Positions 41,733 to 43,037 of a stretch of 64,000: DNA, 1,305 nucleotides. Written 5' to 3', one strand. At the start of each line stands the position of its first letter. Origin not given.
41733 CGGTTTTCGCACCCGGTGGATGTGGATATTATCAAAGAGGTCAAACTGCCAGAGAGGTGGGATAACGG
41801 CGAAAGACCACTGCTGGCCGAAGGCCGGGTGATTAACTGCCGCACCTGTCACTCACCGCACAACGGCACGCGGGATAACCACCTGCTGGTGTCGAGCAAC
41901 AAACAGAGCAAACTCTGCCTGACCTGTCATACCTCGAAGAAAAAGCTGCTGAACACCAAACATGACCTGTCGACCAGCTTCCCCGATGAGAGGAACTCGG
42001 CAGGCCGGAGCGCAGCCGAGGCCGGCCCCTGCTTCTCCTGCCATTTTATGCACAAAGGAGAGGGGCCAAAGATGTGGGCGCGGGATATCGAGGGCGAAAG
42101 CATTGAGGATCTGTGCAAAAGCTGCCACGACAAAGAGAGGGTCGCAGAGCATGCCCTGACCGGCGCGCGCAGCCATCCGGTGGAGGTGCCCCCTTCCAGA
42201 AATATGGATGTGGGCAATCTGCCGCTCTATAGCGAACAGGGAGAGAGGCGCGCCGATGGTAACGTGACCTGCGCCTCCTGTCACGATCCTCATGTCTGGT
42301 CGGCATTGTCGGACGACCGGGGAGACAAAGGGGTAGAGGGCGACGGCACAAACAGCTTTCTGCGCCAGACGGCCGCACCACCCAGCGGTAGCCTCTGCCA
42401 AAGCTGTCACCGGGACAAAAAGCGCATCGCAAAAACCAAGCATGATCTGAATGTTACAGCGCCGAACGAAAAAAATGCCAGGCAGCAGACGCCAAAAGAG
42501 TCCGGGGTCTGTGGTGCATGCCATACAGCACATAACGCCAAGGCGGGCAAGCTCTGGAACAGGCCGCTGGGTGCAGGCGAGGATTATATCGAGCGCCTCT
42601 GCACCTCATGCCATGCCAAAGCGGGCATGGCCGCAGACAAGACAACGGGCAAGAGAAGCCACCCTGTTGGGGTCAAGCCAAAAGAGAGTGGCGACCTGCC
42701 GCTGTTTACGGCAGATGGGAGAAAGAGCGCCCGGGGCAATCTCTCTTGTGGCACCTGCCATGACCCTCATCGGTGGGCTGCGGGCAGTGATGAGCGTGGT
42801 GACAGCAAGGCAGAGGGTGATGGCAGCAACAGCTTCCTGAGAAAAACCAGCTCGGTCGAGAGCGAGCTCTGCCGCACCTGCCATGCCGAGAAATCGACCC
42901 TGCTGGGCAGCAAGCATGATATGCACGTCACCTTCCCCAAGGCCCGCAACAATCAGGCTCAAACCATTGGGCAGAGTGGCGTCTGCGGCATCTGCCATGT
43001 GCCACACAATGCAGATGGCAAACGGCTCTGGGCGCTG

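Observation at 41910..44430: The 28-haem cytochrome is built from five tandem copies of a 4-haem module of about 160-180 aa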

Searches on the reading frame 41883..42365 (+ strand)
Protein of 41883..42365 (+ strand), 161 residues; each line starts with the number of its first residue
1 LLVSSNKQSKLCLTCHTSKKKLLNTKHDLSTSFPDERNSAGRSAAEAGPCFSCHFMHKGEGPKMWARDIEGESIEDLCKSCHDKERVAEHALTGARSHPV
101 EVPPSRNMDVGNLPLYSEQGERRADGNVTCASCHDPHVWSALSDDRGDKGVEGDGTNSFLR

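Call 12: search_solved_structures(query=A1, max_evalue=1, show_alignments=3)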
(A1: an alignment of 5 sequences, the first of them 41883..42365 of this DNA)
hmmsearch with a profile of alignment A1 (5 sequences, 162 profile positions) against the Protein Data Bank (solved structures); distinct sequences matched with E-value up to 1: 13.
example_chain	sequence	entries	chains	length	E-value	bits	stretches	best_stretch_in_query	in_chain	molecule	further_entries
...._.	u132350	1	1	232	6.2e-06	29.5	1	17-69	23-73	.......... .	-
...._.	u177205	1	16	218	2.4e-05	27.6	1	18-69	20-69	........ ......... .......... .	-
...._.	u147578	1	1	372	7.2e-05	26.1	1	16-143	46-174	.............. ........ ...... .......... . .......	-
4wjy_A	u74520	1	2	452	0.00049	23.4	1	44-100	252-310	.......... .-552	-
2rf7_A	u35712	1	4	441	0.00068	22.9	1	45-100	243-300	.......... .-552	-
1gu6_A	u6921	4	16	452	0.00069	22.9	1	45-100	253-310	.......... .552 | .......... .-552 | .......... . nitrite reductase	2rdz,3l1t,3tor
6r2q_A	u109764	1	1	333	0.031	17.5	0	4-86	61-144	Cystathionine beta-synthase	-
3ubr_A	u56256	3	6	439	0.12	15.5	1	45-100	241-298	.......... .-552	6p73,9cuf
5fuy_A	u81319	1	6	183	0.24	14.6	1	40-86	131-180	THYMDINE KINASE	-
5fuv_A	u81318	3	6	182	0.34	14.1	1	40-86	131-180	THYMDINE KINASE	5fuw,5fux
6ef8_A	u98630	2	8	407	0.59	13.3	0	47-138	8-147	C-type cytochrome OmcS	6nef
6cpl_B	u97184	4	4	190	0.8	12.9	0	60-137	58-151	HLA class II histocompatibility antigen, DRB1-11 beta chain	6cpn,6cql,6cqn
6giq_D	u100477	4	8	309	0.84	12.9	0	39-110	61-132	BJ4_G0049990.mRNA.1.CDS.1 | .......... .1, heme protein, mitochondrial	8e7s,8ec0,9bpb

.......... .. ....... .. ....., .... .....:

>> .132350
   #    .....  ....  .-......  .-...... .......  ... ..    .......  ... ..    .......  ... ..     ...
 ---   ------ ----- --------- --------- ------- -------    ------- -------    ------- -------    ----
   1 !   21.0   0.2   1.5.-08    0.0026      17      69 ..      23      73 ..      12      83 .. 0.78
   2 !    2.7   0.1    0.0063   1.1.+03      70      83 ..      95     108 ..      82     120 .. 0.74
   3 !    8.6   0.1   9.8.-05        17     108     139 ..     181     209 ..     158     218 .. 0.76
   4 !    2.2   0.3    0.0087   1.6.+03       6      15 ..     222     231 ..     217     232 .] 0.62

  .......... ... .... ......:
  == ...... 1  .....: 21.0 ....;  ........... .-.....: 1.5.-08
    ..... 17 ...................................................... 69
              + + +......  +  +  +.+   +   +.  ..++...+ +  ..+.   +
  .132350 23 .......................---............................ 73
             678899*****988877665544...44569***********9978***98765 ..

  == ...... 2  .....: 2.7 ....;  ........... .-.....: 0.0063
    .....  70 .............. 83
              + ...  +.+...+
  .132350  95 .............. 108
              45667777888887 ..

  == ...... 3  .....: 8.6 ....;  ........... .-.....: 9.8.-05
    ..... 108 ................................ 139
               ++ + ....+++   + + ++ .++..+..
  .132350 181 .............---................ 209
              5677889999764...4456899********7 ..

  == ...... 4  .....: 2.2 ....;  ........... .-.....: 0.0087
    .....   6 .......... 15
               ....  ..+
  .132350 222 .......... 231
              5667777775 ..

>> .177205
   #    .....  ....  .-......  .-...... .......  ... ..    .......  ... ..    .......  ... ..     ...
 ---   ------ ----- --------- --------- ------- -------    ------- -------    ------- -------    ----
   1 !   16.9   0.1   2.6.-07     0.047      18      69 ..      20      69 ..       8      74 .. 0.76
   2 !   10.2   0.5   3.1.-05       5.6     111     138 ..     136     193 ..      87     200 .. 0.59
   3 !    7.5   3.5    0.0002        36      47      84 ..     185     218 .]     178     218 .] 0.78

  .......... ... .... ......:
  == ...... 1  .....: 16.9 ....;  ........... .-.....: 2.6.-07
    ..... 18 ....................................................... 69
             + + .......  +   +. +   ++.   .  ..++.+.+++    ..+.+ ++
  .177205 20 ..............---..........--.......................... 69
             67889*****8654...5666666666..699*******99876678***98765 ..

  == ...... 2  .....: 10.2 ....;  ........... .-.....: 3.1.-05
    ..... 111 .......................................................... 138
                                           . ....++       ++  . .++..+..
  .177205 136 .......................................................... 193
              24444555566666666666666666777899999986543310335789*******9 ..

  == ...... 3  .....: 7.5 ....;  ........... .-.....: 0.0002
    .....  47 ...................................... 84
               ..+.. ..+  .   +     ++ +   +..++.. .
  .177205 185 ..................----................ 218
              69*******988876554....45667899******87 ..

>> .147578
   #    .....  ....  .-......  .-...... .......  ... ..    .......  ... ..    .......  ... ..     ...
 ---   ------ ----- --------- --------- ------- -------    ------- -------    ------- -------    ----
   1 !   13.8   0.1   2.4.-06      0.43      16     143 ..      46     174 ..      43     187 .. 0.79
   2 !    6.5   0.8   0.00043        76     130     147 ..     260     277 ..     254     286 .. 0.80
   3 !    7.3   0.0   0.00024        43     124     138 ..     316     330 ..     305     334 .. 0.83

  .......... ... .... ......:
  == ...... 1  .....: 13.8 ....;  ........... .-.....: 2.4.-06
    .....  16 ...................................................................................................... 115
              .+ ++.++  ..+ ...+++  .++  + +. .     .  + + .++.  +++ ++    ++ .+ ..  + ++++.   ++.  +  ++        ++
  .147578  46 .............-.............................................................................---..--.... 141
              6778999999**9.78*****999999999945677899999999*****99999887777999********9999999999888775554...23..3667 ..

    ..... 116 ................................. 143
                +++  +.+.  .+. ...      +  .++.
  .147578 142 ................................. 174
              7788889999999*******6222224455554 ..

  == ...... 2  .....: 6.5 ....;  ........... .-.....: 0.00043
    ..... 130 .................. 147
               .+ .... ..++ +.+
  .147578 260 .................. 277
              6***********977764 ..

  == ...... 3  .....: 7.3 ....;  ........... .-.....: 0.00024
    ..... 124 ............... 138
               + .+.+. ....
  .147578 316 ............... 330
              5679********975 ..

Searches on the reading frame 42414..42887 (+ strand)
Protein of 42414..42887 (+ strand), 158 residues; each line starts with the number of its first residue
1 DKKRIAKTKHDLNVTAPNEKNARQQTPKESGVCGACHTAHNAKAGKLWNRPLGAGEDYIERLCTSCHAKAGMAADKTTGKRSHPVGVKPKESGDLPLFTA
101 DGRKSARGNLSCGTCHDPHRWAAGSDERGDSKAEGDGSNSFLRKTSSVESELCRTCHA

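Call 42: search_solved_structures(query=A3, max_evalue=0.1, show_alignments=2)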
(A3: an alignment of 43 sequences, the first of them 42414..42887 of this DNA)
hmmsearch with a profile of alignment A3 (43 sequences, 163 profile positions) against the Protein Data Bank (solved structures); distinct sequences matched with E-value up to 0.1: 15.
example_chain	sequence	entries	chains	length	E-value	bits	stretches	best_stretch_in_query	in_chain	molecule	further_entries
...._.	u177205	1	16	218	1.5e-09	41.3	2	5-54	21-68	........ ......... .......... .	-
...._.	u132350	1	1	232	2.4e-09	40.6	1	5-54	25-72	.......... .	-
6ef8_A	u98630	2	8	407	5.4e-06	29.7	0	33-72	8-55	C-type cytochrome OmcS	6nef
4wjy_A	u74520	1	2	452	5.4e-05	26.5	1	25-88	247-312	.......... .-552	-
2rf7_A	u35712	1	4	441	5.6e-05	26.4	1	26-88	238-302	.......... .-552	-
1gu6_A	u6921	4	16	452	9.9e-05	25.6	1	25-88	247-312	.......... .552 | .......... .-552 | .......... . nitrite reductase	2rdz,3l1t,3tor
9h19_C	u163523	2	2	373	0.00032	24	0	56-121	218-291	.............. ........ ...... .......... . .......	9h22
3bng_A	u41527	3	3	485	0.00055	23.2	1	29-81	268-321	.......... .-552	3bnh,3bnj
1fs7_A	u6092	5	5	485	0.00062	23.1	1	29-81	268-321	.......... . NITRITE REDUCTASE | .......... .-552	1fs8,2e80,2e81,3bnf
1fs9_A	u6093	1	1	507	0.00069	22.9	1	29-81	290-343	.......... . NITRITE REDUCTASE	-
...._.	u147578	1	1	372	0.0024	21.2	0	38-122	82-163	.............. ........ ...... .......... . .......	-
9m8m_C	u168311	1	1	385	0.0079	19.5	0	61-121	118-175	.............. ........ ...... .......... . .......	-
6qvm_A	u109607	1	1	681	0.012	18.9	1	32-162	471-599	Multiheme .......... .f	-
6r2q_A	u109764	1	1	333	0.013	18.7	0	31-72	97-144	Cystathionine beta-synthase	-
1qdb_A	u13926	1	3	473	0.026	17.8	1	30-76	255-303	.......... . NITRITE REDUCTASE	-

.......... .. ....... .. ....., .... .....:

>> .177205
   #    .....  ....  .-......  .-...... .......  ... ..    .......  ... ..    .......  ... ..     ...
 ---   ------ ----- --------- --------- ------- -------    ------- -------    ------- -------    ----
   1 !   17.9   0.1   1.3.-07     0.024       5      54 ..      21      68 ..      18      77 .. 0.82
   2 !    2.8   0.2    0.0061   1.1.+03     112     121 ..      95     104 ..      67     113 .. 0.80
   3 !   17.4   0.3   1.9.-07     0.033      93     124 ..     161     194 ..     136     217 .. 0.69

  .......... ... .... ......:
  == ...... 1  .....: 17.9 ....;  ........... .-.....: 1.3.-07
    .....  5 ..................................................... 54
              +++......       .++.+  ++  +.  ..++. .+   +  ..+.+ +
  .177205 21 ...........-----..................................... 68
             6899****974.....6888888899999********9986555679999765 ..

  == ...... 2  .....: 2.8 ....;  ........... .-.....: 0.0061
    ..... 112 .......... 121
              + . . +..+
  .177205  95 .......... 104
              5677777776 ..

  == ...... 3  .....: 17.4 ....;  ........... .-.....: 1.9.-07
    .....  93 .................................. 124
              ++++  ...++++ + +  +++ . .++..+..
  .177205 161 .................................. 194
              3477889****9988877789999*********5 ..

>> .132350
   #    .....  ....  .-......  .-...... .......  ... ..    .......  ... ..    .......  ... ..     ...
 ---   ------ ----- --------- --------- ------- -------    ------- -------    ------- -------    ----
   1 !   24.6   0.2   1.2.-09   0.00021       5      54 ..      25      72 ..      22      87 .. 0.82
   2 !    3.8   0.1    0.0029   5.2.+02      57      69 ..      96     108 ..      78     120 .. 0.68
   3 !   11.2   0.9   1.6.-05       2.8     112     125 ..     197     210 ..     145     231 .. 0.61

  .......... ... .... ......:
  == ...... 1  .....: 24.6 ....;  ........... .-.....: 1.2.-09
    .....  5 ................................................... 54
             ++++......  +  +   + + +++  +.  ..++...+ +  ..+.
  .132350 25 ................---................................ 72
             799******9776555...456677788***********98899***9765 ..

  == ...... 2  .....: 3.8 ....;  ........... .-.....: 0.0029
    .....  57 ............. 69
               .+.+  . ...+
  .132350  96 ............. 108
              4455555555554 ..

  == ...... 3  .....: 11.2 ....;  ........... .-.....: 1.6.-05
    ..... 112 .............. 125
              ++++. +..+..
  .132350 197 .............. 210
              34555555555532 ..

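Call 64: predict_structure(alignment_id=A3)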
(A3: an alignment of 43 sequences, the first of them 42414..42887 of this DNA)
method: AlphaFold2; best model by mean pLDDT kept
length: 158 residues; sequences in the alignment: 43
mean_pLDDT: 55.6   pTM: 0.37
mean pLDDT of the five models: 55.6, 54.4, 53.0, 47.5, 47.3
residues with pLDDT >= 90: 0; 70-90: 14; 50-70: 105; < 50: 39
segments of 3 or more residues with pLDDT < 50: 1-7, 45-56, 77-83, 117-123, 156-158
pLDDT, mean of each block of 10 residues (from residue 1): 40 68 74 60 45 44 61 55 52 62 67 52 50 54 56 51
secondary structure, 60 per line:
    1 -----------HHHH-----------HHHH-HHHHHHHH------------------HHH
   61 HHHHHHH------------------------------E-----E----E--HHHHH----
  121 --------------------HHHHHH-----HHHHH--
elements in order: H12-15 H27-30 H32-39 H58-67 H112-116 H141-146 H152-156

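Call 68: search_protein_representatives(alignment_id=A3)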
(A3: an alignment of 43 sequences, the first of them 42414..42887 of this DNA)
Query: 43 sequences, 163 profile positions. Proteins with E-value up to 0.001 (for the whole library): 3689; up to 1e-10: 852; up to 1e-30: 331. The best 150 are listed.
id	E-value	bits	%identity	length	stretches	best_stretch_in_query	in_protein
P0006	0.0e+00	1598.6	-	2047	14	2-162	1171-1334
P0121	0.0e+00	1132.7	-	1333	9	2-163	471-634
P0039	0.0e+00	1009.8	-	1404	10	1-163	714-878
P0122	0.0e+00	1001.0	-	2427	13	4-163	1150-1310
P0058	3.3e-282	941.0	-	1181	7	1-162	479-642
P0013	1.6e-279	932.3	-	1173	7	2-163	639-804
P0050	9.9e-279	929.7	-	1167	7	3-163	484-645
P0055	1.7e-274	915.9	-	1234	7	2-163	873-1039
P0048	1.3e-272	909.8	-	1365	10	5-163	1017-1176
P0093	1.4e-257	860.9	-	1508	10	2-163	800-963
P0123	9.4e-255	851.7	-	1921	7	5-163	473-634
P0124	7.8e-250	835.7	-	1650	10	4-163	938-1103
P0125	9.6e-250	835.4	-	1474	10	2-163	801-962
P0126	2.8e-249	833.9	-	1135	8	2-163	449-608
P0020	7.6e-232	777.2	-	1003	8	2-163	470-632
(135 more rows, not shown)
